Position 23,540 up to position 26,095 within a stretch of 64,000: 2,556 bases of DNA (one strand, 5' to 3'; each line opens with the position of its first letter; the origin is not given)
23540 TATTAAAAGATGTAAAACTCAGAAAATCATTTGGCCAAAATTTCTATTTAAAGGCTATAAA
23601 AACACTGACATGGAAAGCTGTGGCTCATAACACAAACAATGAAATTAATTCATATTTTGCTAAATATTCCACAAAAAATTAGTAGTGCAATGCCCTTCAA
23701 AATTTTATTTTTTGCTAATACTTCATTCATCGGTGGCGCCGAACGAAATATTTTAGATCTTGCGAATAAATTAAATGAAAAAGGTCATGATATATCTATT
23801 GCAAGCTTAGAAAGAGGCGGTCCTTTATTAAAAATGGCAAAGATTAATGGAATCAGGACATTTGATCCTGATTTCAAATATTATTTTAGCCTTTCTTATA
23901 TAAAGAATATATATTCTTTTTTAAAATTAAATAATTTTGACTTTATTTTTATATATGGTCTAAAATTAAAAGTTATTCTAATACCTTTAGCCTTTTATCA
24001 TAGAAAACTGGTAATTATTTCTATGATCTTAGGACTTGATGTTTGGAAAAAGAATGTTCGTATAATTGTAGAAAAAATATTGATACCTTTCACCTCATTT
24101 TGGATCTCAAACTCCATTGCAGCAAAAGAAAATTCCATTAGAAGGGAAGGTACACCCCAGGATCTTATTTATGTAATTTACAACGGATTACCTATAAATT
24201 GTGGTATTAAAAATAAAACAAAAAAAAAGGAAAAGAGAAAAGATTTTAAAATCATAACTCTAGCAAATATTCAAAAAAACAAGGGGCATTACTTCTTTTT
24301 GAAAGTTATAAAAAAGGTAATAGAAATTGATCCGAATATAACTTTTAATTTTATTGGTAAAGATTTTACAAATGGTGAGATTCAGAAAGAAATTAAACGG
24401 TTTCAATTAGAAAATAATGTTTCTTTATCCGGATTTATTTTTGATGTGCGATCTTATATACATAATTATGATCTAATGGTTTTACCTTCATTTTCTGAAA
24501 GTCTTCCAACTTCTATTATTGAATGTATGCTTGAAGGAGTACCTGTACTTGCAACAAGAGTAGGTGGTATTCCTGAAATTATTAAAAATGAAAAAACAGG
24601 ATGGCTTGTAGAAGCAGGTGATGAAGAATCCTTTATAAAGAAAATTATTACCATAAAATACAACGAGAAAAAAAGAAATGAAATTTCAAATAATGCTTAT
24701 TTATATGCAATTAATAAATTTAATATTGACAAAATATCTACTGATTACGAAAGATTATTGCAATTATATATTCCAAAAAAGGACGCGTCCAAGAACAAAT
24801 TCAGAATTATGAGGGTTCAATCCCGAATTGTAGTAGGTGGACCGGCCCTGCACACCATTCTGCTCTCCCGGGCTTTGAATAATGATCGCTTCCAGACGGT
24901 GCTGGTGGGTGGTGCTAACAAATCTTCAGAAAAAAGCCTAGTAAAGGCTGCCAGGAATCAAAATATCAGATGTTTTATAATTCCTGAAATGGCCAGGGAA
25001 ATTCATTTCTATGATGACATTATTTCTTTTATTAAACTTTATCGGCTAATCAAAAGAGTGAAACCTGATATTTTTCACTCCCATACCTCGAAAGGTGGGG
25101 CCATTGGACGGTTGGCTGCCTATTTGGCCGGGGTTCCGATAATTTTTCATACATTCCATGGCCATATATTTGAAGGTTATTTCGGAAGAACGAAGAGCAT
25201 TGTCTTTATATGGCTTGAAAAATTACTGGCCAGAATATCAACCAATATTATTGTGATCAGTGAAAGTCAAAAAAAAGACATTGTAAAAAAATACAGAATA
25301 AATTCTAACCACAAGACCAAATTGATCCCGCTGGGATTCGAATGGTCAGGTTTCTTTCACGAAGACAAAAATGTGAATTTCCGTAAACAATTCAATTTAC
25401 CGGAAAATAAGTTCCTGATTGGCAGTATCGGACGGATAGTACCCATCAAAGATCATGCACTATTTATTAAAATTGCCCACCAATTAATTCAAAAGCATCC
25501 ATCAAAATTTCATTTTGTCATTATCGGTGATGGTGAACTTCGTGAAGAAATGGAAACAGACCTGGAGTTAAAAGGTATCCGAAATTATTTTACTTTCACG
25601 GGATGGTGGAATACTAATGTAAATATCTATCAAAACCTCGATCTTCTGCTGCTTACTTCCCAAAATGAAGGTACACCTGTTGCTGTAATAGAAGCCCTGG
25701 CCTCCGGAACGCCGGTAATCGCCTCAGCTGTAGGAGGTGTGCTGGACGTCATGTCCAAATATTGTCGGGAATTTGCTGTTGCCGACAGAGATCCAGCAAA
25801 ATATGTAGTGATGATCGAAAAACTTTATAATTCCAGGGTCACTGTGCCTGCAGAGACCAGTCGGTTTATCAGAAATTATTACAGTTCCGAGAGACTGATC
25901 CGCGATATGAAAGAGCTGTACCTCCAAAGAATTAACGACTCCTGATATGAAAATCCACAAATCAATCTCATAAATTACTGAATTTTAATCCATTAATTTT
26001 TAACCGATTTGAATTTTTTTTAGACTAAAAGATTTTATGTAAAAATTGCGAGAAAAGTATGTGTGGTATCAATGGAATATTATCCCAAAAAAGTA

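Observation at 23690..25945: Two complete GT4 glycosyltransferases are fused in frame, with an abrupt base-composition switch at the junction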

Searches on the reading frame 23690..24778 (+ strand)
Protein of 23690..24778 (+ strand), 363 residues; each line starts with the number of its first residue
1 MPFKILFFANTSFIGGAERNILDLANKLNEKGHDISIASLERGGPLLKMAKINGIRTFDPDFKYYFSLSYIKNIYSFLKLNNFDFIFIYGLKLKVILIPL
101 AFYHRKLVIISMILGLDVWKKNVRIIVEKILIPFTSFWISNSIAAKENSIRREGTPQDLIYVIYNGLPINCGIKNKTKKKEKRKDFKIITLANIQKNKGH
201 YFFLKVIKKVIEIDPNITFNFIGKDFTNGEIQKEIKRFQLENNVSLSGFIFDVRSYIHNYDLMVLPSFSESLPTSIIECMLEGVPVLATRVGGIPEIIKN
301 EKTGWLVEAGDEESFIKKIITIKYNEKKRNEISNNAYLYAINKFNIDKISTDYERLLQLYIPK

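Call 43: search_protein_families(library=ncbifam, proteins=[window:23690-24778:+], max_evalue=0.001)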
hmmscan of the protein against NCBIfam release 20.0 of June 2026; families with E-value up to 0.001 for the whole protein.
window:23690-24778:+ (363 aa): 30 families (the best 25 are shown)
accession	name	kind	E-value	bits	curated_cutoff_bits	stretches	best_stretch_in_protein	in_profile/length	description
TIGR03999.1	thiol_BshA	equivalog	3.8e-26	91.9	273.7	1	158-357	167-370/375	N-acetyl-alpha-D-glucosaminyl L-malate synthase BshA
TIGR03088.1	stp2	hypoth_equivalog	1.7e-25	89.9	409.05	1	127-358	129-371/374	TIGR03088 family PEP-CTERM/XrtA system glycosyltransferase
NF047880.1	glyco_SdgA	exception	8.4e-25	87.3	800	1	174-358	305-488/488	serine-aspartate repeat adhesin O-glycosyltransferase SdgA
NF041876.1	EPS_EpsE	equivalog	1.9e-24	86.6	400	1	176-346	205-382/389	exopolysaccharide biosynthesis GT4 family glycosyltransferase EpsE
NF046085.1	XrtY_assoc_Gly1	equivalog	9.6e-20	70.8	400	1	145-357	170-381/387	XrtY-associated glycosyltransferase XYAG1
NF050056.1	ProtGlycPglH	equivalog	1e-19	70.8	600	1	4-356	2-349/354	GalNAc-alpha-(1->4)-GalNAc-alpha-(1->3)-diNAcBac-PP-undecaprenol alpha-1,4-N-acetyl-D-galactosaminyltransferase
NF047684.1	TeichurnBiosyTuaC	equivalog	8.6e-19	67.7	550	1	183-349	216-378/391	teichuronic acid biosynthesis protein TuaC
NF050063.1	ProtGlycPglJ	equivalog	7.7e-17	61.5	500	1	123-351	129-357/363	N-acetylgalactosamine-N,N'-diacetylbacillosaminyl-diphospho-undecaprenol 4-alpha-N-acetylgalactosaminyltransferase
TIGR04005.1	wcaL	equivalog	1.4e-16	60.4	537.6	1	150-358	189-404/406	colanic acid biosynthesis glycosyltransferase WcaL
NF038295.1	EPS_HpsP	equivalog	1.8e-15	56.9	550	1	180-352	202-379/388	hormogonium polysaccharide biosynthesis glycosyltransferase HpsP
NF047881.1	glyco_SdgB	exception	4.9e-15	55.2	800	1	174-358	309-494/496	serine-aspartate repeat adhesin O-glycosyltransferase SdgB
NF011726.0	PRK15179.1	equivalog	3e-14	52.2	733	1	135-352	459-686/694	Vi polysaccharide biosynthesis protein TviE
NF012028.0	PRK15484.1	subfamily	8.4e-13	48.1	618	1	160-358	163-376/380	lipopolysaccharide N-acetylglucosaminyltransferase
TIGR03449.1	mycothiol_MshA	equivalog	4.1e-12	45.7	462.5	1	122-342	152-386/406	D-inositol-3-phosphate glycosyltransferase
TIGR04157.1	glyco_rSAM_CFB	subfamily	8.5e-12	44.8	400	1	157-356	192-405/406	TIGR04157 family glycosyltransferase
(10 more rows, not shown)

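Call 45: search_solved_structures(query=window:23690-24778:+, max_evalue=0.001)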
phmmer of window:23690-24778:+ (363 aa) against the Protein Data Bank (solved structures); distinct sequences matched with E-value up to 0.001: 64 (the best 60 are shown).
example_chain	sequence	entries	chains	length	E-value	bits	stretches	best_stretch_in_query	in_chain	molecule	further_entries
5d00_A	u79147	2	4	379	7e-16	61.5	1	14-356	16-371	N-acetyl-alpha-D-glucosaminyl L-malate synthase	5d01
2jjm_A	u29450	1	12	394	2.9e-15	59.5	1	184-356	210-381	GLYCOSYL TRANSFERASE, GROUP 1 FAMILY PROTEIN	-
3mbo_A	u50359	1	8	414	3.3e-15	59.3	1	184-356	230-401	Glycosyltransferase, group 1 family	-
4xso_B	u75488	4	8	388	3.7e-15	59.1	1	82-351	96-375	Alr3699 protein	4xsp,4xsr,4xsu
6eji_A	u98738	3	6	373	1.8e-13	53.6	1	2-356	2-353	WlaC protein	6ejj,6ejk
5i45_A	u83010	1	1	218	1.9e-11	46.9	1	188-354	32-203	Glycosyl transferases group 1 family protein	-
7qnt_AAA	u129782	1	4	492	3e-11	46.3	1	161-355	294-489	TarM(Se)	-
7qd7_AAA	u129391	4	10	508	3.1e-11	46.2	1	161-355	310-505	TarM(Se)_G117R | TarM(Se)_G117R-4RboP | TarM(Se)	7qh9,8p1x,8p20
7ec7_A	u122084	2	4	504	5.2e-10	42.2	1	183-332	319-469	Glycosyl transferase, group 1 family protein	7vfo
7ec1_A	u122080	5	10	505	5.2e-10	42.2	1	183-332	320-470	Glycosyl transferase, group 1 family protein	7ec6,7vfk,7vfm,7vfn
7ec3_A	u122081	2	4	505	5.2e-10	42.2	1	183-332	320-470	Glycosyl transferase, group 1 family protein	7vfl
4xyw_A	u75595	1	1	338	1.3e-08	37.6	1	7-316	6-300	O-antigen biosynthesis glycosyltransferase WbnH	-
6n1x_A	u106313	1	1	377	2.7e-08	36.6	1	230-358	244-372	Glycosyltransferase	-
6d9t_A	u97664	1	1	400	3.7e-08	36.1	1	230-358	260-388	Glycosyl transferase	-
4x6l_A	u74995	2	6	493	3.8e-08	36.1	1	198-350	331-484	TarM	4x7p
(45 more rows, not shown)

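Call 64: search_protein_representatives(protein=window:23690-24778:+)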
Query: 363 residues. Proteins with E-value up to 0.001 (for the whole library): 189396; up to 1e-10: 32344; up to 1e-30: 218. The best 150 are listed.
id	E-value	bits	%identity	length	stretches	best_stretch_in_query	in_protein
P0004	3.3e-120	417.8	44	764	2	4-357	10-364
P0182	3.7e-96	338.7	49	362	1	3-358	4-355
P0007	9.6e-95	334.1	36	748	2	3-362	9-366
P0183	3.7e-82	292.7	44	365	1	4-359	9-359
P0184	1.9e-80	287.1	40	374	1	4-362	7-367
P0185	4.0e-67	243.3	40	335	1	31-353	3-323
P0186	3.8e-56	207.2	28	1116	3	2-334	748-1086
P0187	3.8e-54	200.6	28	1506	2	12-358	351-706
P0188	8.0e-54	199.5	24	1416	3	5-350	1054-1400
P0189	2.0e-53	198.2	25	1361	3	5-356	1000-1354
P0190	2.9e-52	194.4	28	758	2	33-355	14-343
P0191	1.2e-50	189.1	27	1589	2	12-358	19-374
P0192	2.5e-50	188.0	26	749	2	11-356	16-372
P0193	1.5e-49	185.4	25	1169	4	5-358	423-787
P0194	2.3e-49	184.8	26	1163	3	2-344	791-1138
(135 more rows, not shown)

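Call 67: find_encoding_contigs(protein=P0182, flank=10000, max_places=3)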
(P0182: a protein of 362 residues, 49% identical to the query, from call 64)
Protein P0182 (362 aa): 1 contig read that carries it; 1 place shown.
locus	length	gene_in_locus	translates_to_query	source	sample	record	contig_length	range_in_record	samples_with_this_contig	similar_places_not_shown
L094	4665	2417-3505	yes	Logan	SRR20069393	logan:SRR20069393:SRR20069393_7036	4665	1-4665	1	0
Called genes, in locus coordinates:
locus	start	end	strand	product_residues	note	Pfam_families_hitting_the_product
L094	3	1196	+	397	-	?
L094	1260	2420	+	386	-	PF13439:Glyco_transf_4, PF13579:Glyco_trans_4_4, PF00534:Glycos_transf_1, PF13692:Glyco_trans_1_4, PF13524:Glyco_trans_1_2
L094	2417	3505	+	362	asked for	PF13439:Glyco_transf_4, PF00534:Glycos_transf_1, PF13692:Glyco_trans_1_4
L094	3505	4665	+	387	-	?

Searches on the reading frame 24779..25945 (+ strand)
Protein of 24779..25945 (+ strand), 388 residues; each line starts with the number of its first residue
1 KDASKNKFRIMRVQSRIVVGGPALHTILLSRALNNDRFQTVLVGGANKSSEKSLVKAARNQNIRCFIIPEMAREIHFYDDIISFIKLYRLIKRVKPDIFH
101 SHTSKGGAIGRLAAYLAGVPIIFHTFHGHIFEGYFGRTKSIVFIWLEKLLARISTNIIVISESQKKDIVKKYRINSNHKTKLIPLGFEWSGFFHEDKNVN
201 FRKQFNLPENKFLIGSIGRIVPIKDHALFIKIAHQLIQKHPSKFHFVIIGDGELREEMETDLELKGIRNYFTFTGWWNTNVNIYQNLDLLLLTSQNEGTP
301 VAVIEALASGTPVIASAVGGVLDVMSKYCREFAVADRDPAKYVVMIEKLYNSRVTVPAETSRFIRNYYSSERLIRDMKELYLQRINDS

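Call 43: search_protein_families(library=ncbifam, proteins=[window:24800-25945:+], max_evalue=0.001)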
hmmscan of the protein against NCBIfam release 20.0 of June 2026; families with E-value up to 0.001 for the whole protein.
window:24800-25945:+ (381 aa): 39 families (the best 25 are shown)
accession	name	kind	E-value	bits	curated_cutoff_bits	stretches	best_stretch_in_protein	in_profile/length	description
TIGR03088.1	stp2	hypoth_equivalog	6.5e-41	140.6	409.05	1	3-375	4-371/374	TIGR03088 family PEP-CTERM/XrtA system glycosyltransferase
NF047684.1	TeichurnBiosyTuaC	equivalog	2.1e-24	86.2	550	1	85-375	105-387/391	teichuronic acid biosynthesis protein TuaC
TIGR03449.1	mycothiol_MshA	equivalog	6.6e-19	68.1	462.5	1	86-346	100-370/406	D-inositol-3-phosphate glycosyltransferase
TIGR04157.1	glyco_rSAM_CFB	subfamily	1e-18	67.5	400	1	141-334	164-355/406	TIGR04157 family glycosyltransferase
TIGR03999.1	thiol_BshA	equivalog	3.5e-18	65.7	273.7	1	147-376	145-372/375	N-acetyl-alpha-D-glucosaminyl L-malate synthase BshA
NF041876.1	EPS_EpsE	equivalog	9.3e-16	58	400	1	150-345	165-361/389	exopolysaccharide biosynthesis GT4 family glycosyltransferase EpsE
NF012034.0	PRK15490.1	equivalog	8e-15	54.2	813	1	206-367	400-566/578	Vi polysaccharide biosynthesis glycosyltransferase TviE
NF011726.0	PRK15179.1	equivalog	1.4e-14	53.4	733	1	189-317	504-629/694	Vi polysaccharide biosynthesis protein TviE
NF038011.1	PelF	equivalog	1.6e-14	53.8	100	1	127-319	238-423/489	GT4 family glycosyltransferase PelF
TIGR04063.1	stp3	hypoth_equivalog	2.8e-14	52.8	442.05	1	79-360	83-378/397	TIGR04063 family PEP-CTERM/XrtA system glycosyltransferase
NF047880.1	glyco_SdgA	exception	3.7e-14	52.1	800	1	111-347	238-458/488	serine-aspartate repeat adhesin O-glycosyltransferase SdgA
TIGR02149.1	glgA_Coryne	subfamily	6.8e-14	51.8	302.4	1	12-356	15-362/391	glycogen synthase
NF038295.1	EPS_HpsP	equivalog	1.7e-13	50.4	550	1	147-311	155-319/388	hormogonium polysaccharide biosynthesis glycosyltransferase HpsP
NF049988.1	MGlcDAGSynMgs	equivalog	1.3e-12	47.8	400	1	55-378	55-388/398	alpha-monoglucosyldiacylglycerol synthase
NF038229.1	Glyco4_Geo_Pelo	equivalog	2.7e-12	46.3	400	1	79-374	46-333/338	GPMC system family 4 glycosyltransferase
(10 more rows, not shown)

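Call 44: search_solved_structures(query=window:24800-25945:+, max_evalue=0.001)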
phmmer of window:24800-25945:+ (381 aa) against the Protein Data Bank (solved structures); distinct sequences matched with E-value up to 0.001: 29.
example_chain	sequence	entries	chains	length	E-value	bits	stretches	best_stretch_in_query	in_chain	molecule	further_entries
4xso_B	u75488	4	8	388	3.7e-11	45.6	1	89-325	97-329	Alr3699 protein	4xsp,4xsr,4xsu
4x6l_A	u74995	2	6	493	2.6e-10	42.9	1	193-311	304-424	TarM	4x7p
4x7m_A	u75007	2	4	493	2.6e-10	42.8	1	193-311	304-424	TarM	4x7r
4wac_A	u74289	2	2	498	2.7e-10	42.8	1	193-311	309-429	Glycosyl transferase, group 1 family protein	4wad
7qnt_AAA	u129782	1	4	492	2.7e-10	42.8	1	148-347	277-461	TarM(Se)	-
7qd7_AAA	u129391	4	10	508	2.9e-10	42.7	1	148-347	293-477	TarM(Se)_G117R | TarM(Se)_G117R-4RboP | TarM(Se)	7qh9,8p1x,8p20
6n1x_A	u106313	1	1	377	3.9e-10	42.3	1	73-377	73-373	Glycosyltransferase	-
6d9t_A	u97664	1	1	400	4.4e-10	42.1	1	73-377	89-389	Glycosyl transferase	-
3c4q_A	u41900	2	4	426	3.1e-09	39.3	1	84-315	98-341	Predicted glycosyltransferases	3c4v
3c48_A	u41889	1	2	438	3.4e-09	39.2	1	84-315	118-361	Predicted glycosyltransferases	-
4xyw_A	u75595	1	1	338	1.7e-08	36.9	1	59-319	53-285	O-antigen biosynthesis glycosyltransferase WbnH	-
6eji_A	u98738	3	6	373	4e-08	35.7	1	202-317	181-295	WlaC protein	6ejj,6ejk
8qoy_A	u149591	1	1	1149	1.3e-07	34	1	189-318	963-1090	TagF-like capsule polymerase Cps3D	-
5d00_A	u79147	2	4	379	5.4e-07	31.9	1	195-375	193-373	N-acetyl-alpha-D-glucosaminyl L-malate synthase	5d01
5i45_A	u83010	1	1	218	4.7e-06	28.8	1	200-317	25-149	Glycosyl transferases group 1 family protein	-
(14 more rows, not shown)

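Call 77: find_homologous_proteins(query=window:24779-25945:+, max_evalue=1e-60)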
Query window:24779-25945:+ (388 aa): 2342 proteins with E <= 1e-60 among 8000 candidates; the best 120 are listed.
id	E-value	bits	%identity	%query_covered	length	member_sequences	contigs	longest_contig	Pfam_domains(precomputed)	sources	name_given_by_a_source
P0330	9.3e-150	517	62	97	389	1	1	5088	PF00534.27,PF13477.13,PF13579.13,PF13439.13,PF13692.13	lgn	-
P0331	8.7e-141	487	57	98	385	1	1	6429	PF00534.27,PF13477.13,PF13579.13,PF13439.13,PF20706.4,PF13692.13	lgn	-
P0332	5.4e-140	484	57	98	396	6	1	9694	PF00534.27,PF13477.13,PF13579.13,PF13439.13,PF13692.13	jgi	-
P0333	1.7e-137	476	58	98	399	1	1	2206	PF00534.27,PF13477.13,PF13579.13,PF13439.13,PF20706.4,PF13692.13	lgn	-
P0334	2.5e-136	472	57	97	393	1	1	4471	PF00534.27,PF13477.13,PF13579.13,PF13439.13,PF13692.13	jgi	jgi:glycosyltransferase involved in cell wall biosynthesis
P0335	4.8e-136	471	57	99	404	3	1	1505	PF00534.27,PF13477.13,PF13579.13,PF13439.13,PF13692.13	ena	-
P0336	6.8e-134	464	56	98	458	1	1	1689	PF00534.27,PF13477.13,PF13579.13,PF13439.13,PF20706.4,PF13692.13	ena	-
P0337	6.8e-132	458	52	98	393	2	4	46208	PF00534.27,PF13477.13,PF13579.13,PF13439.13,PF13692.13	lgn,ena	-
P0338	7.0e-131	454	53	99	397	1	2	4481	PF00534.27,PF13477.13,PF13579.13,PF13439.13,PF13692.13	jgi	jgi:glycosyltransferase involved in cell wall biosynthesis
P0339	9.7e-131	454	52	98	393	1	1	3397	PF00534.27,PF13477.13,PF13579.13,PF13439.13,PF20706.4,PF13692.13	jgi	jgi:glycosyltransferase involved in cell wall biosynthesis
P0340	1.6e-130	453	58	94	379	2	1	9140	PF00534.27,PF13477.13,PF13579.13,PF13439.13,PF13692.13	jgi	jgi:glycosyltransferase involved in cell wall biosynthesis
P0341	6.0e-130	451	53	97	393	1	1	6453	PF00534.27,PF13477.13,PF13579.13,PF13439.13,PF13692.13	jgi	jgi:glycosyltransferase involved in cell wall biosynthesis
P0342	2.0e-129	450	51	97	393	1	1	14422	PF00534.27,PF13477.13,PF13579.13,PF13439.13,PF13692.13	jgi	jgi:glycosyltransferase involved in cell wall biosynthesis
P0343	2.5e-128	446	55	98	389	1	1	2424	PF00534.27,PF13477.13,PF13579.13,PF13439.13,PF20706.4,PF13692.13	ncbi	-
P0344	1.5e-127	444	52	97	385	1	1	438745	PF00534.27,PF13477.13,PF13579.13,PF13439.13,PF13692.13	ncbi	-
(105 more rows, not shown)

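Call 80: find_related_loci(query=A4, collection=metagenome_contigs, flank=6000)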
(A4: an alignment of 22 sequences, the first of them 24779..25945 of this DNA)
Query A4 (388 aa) in metagenome_contigs; peptide patterns used: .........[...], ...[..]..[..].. (x = any residue, [..] = any of these).
600 stretches matched a pattern (row limit reached: there are more); 595 encode a relative of the query (tblastn E <= 1e-3); the best 80 are kept; 80 distinct loci.
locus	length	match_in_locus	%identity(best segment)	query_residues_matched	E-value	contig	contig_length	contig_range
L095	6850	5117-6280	42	5-387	1e-96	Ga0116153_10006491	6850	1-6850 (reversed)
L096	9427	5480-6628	41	2-381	6e-95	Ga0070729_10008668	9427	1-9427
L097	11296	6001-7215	39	4-385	2e-94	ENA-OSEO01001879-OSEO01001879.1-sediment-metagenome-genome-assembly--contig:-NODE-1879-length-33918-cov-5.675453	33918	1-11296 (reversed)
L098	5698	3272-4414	41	7-383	2e-94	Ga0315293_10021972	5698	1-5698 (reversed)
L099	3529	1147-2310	41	7-384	6e-95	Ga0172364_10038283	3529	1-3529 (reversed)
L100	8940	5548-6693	41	7-381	2e-92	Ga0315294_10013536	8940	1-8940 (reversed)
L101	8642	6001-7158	40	1-381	1e-91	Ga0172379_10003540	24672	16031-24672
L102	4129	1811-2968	40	5-386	3e-92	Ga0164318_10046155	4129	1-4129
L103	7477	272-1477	38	5-383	9e-92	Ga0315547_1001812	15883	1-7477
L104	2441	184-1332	40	5-383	1e-94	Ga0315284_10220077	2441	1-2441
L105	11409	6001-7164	42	5-387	3e-91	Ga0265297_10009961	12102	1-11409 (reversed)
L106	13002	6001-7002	42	6-339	3e-90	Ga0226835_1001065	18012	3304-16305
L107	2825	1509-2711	39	6-383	6e-92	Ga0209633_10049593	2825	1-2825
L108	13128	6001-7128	38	5-381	9e-90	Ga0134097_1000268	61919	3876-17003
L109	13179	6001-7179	37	10-382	5e-89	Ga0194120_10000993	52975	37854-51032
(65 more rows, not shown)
